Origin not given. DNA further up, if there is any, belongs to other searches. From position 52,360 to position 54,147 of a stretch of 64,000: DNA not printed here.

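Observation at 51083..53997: Uncharacterised RHH-plus-325-aa operon and divergent 495-aa Cys-cluster protein embedded in the repair neighbourhood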

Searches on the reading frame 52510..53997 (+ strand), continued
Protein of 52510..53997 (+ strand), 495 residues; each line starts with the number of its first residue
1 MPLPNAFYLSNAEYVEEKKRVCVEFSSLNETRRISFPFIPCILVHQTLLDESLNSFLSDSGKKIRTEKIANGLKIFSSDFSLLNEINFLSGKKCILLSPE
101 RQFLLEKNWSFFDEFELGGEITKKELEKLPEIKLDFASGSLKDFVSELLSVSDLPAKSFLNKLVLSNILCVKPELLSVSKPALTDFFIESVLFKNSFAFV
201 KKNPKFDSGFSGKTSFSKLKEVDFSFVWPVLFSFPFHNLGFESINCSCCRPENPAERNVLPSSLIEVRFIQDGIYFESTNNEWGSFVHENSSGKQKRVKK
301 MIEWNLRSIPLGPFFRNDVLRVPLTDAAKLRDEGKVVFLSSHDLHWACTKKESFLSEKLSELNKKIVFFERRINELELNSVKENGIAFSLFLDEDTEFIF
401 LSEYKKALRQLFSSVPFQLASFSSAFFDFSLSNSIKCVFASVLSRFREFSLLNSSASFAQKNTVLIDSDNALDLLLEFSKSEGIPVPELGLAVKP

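Call 47: search_protein_families(library=pfam, proteins=[P0031, P0036, P0037, P0034, P0035, P0038, P0039, P0025, P0023, P0028], max_evalue=0.5)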
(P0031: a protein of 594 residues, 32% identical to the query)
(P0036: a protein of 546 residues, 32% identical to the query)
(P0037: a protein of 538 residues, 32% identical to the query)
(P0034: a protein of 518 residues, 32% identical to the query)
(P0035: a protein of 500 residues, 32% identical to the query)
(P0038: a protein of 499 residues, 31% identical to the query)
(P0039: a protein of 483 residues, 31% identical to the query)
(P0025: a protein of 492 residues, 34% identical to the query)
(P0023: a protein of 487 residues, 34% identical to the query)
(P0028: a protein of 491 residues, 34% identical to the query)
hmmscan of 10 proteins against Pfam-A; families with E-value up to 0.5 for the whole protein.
P0031 (594 aa): 0 families

P0036 (546 aa): 0 families

P0037 (538 aa): 0 families

P0034 (518 aa): 0 families

P0035 (500 aa): 0 families

P0038 (499 aa): 0 families

P0039 (483 aa): 1 family
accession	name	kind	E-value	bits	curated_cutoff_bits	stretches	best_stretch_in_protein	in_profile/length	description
PF16076.10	Acyltransf_C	-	0.054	13.9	26.5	1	163-186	15-37/74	Acyltransferase C-terminus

P0025 (492 aa): 0 families

P0023 (487 aa): 1 family
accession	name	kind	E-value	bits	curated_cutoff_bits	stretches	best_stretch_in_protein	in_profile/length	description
PF17587.7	Dmd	-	0.23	12.3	27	0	341-359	9-25/60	Discriminator of mRNA degradation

P0028 (491 aa): 0 families

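Call 50: find_related_loci(query=A3, collection=genome_contigs, flank=6000)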
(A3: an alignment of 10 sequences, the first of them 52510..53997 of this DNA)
Query A3 (495 aa) in genome_contigs; peptide patterns used: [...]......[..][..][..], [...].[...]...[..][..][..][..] (x = any residue, [..] = any of these).
56 stretches matched a pattern; 37 encode a relative of the query (tblastn E <= 1e-3); 36 distinct loci.
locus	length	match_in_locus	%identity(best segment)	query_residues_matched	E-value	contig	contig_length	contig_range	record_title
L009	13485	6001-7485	64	1-495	0e+0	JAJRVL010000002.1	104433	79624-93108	MAG: archaeon isolate Dive96_bin10.390 k141_947515, whole genome shotgun sequence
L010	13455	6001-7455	61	5-492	0e+0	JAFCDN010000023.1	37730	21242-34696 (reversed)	MAG: Candidatus Iainarchaeum archaeon isolate Meg19_1012_Bin_505 Meg19_1012_Bin_505_scaffold_7895, whole genome shotgun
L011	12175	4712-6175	61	1-489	6e-179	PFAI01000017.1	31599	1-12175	MAG: Candidatus Diapherotrites archaeon CG10_big_fil_rev_8_21_14_0_10_31_34 CG10_8_21_14_0.10_scaffold_1895_c, whole gen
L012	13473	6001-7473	58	1-492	6e-176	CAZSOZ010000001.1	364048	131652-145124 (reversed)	MAG TPA_asm: uncultured archaeon isolate SRP141376_co4_183 genome assembly, contig: NODE_7_length_364048_cov_12.630847,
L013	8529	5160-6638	37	4-486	5e-91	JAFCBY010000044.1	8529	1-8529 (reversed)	Candidatus Falkowbacteria bacterium isolate AB_1215_Bin_116 AB_1215_Bin_116.fna_scaffold_15344, whole genome shotgun seq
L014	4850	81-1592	38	2-494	3e-90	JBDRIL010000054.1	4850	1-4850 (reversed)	MAG: archaeon isolate MEGAHIT-group-1.583 k141_10428730, whole genome shotgun sequence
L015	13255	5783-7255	34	4-486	9e-81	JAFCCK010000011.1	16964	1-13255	MAG: Candidatus Iainarchaeum archaeon isolate AB_3033_Bin_158 AB_3033_Bin_158_scaffold_8128, whole genome shotgun sequen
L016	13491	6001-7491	34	2-484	2e-75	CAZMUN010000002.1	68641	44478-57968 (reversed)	MAG TPA_asm: uncultured archaeon isolate SRP141376_co2_350 genome assembly, contig: NODE_1031_length_68641_cov_5.890080,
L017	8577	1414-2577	34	97-489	6e-70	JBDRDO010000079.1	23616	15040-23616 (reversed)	MAG: Candidatus Iainarchaeum archaeon isolate MEGAHIT-group-1.256 k141_9390882, whole genome shotgun sequence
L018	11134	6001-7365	35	7-446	3e-68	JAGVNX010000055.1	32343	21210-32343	MAG: Candidatus Iainarchaeum archaeon isolate DeMMO3_25 c_000000013313, whole genome shotgun sequence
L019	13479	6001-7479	33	7-490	1e-67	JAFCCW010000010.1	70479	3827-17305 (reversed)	MAG: Candidatus Iainarchaeum archaeon isolate Meg19_1012_Bin_161 Meg19_1012_Bin_161_scaffold_2610, whole genome shotgun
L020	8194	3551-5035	32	7-489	1e-67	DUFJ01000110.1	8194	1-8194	MAG TPA_asm: Candidatus Iainarchaeum archaeon isolate UBA10036 contig_164358, whole genome shotgun sequence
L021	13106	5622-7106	32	7-489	9e-67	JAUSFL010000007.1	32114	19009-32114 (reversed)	MAG: Candidatus Iainarchaeum archaeon isolate E14_maxbin.308 E14_k141_942173, whole genome shotgun sequence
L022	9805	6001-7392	35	8-468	7e-65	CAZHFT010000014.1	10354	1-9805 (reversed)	MAG TPA_asm: uncultured archaeon isolate binchicken_co181_599 genome assembly, contig: NODE_12784_length_10354_cov_5.035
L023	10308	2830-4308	34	1-489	4e-64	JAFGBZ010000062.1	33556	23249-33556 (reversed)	MAG: Candidatus Iainarchaeum archaeon isolate Zod_Metabat.1066 k87_9518069, whole genome shotgun sequence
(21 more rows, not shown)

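Call 68: search_protein_families(library=padloc, proteins=[window:52510-53997:+], max_evalue=0.1)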
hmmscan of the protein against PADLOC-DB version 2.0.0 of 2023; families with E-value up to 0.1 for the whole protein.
window:52510-53997:+ (495 aa): 0 families

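Call 70: fold_search(model_id=the predicted structure, library=pdb)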
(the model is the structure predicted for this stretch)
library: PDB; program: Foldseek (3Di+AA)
matches with E <= 10: 544; with E <= 0.001: 156
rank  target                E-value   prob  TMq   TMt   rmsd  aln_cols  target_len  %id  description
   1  4fm2_A                1.1e-08  1.00  0.47  0.33  12.2       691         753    8  Pyrococcus abyssi B family DNA polymerase (triple mutant) bound to a dsDNA, in edition mode (released 2012-08-29)
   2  4fly_A                4.9e-08  1.00  0.48  0.34  11.9       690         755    9  Pyrococcus abyssi B family DNA polymerase bound to a dsDNA, in edition mode (released 2012-08-29)
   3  4flz_A                6.0e-08  1.00  0.48  0.33  12.5       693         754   10  Pyrococcus abyssi B family DNA polymerase bound to a dsDNA, in edition mode (released 2012-08-29)
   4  4flu_A                6.0e-08  1.00  0.44  0.31  14.4       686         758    9  Pyrococcus abyssi B family DNA polymerase bound to a dsDNA, in edition mode (released 2012-08-29)
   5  5mdn_A                7.4e-08  1.00  0.56  0.38   9.0       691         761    8  Structure of the family B DNA polymerase from the hyperthermophilic archaeon Pyrobaculum calidifontis (released 2016-12-14)
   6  4flv_A                1.2e-07  1.00  0.47  0.33  12.6       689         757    8  Pyrococcus abyssi B family DNA polymerase bound to a dsDNA, in edition mode (released 2012-08-29)
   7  4flt_A                1.9e-07  1.00  0.47  0.32  12.5       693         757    8  Pyrococcus abyssi B family DNA polymerase bound to a dsDNA, in edition mode (released 2012-08-29)
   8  2vwj_A                2.2e-07  1.00  0.49  0.34  11.3       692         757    9  Uracil Recognition in Archaeal DNA Polymerases Captured by X-ray Crystallography. (released 2008-07-22)
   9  2xhb_A                2.4e-07  1.00  0.46  0.33  11.7       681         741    9  Crystal structure of DNA polymerase from Thermococcus gorgonarius in complex with hypoxanthine-containing DNA (released 2010-07-21)
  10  4ahc_A                2.7e-07  1.00  0.48  0.36  11.3       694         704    9  Crystal Structure of an Evolved Replicating DNA Polymerase (released 2012-03-07)
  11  3k5o_B                3.1e-07  1.00  0.44  0.31  15.8       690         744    9  Crystal structure of E.coli Pol II (released 2010-02-02)
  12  9mye_A                3.8e-07  1.00  0.50  0.35  11.7       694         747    9  C28 Polymerase Incorporating RNA, n+1 (released 2025-12-17)
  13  1tgo                  4.3e-07  1.00  0.49  0.33  11.6       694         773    8  THERMOSTABLE B TYPE DNA POLYMERASE FROM THERMOCOCCUS GORGONARIUS (released 1999-03-22)
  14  5h12                  5.0e-07  1.00  0.46  0.32  12.3       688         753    9  Crystal structure of Deep Vent DNA Polymerase (released 2017-01-25)
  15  5vu9_A                5.0e-07  1.00  0.47  0.33  13.4       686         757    9  TNA polymerase, translocated product (released 2017-12-06)
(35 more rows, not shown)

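Call 76: search_solved_structures(query=A5, max_evalue=10, show_alignments=3)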
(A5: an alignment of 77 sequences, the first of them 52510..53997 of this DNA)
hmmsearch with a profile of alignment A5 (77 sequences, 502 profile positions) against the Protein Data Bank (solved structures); distinct sequences matched with E-value up to 10: 5.
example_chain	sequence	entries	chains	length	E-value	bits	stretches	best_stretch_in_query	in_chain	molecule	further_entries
5mdn_A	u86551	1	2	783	0.0042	19.2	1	402-487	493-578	DNA polymerase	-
8s84_A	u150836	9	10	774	0.33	12.9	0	215-255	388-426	DNA polymerase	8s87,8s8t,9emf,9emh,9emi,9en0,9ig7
4om3_A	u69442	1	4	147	0.35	12.8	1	363-468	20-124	Transducin-like enhancer protein 1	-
4om2_A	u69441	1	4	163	0.47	12.4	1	363-468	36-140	Transducin-like enhancer protein 1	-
6raw_L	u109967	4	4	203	1.4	10.9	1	318-347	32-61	Probable DNA replication complex GINS protein PSF2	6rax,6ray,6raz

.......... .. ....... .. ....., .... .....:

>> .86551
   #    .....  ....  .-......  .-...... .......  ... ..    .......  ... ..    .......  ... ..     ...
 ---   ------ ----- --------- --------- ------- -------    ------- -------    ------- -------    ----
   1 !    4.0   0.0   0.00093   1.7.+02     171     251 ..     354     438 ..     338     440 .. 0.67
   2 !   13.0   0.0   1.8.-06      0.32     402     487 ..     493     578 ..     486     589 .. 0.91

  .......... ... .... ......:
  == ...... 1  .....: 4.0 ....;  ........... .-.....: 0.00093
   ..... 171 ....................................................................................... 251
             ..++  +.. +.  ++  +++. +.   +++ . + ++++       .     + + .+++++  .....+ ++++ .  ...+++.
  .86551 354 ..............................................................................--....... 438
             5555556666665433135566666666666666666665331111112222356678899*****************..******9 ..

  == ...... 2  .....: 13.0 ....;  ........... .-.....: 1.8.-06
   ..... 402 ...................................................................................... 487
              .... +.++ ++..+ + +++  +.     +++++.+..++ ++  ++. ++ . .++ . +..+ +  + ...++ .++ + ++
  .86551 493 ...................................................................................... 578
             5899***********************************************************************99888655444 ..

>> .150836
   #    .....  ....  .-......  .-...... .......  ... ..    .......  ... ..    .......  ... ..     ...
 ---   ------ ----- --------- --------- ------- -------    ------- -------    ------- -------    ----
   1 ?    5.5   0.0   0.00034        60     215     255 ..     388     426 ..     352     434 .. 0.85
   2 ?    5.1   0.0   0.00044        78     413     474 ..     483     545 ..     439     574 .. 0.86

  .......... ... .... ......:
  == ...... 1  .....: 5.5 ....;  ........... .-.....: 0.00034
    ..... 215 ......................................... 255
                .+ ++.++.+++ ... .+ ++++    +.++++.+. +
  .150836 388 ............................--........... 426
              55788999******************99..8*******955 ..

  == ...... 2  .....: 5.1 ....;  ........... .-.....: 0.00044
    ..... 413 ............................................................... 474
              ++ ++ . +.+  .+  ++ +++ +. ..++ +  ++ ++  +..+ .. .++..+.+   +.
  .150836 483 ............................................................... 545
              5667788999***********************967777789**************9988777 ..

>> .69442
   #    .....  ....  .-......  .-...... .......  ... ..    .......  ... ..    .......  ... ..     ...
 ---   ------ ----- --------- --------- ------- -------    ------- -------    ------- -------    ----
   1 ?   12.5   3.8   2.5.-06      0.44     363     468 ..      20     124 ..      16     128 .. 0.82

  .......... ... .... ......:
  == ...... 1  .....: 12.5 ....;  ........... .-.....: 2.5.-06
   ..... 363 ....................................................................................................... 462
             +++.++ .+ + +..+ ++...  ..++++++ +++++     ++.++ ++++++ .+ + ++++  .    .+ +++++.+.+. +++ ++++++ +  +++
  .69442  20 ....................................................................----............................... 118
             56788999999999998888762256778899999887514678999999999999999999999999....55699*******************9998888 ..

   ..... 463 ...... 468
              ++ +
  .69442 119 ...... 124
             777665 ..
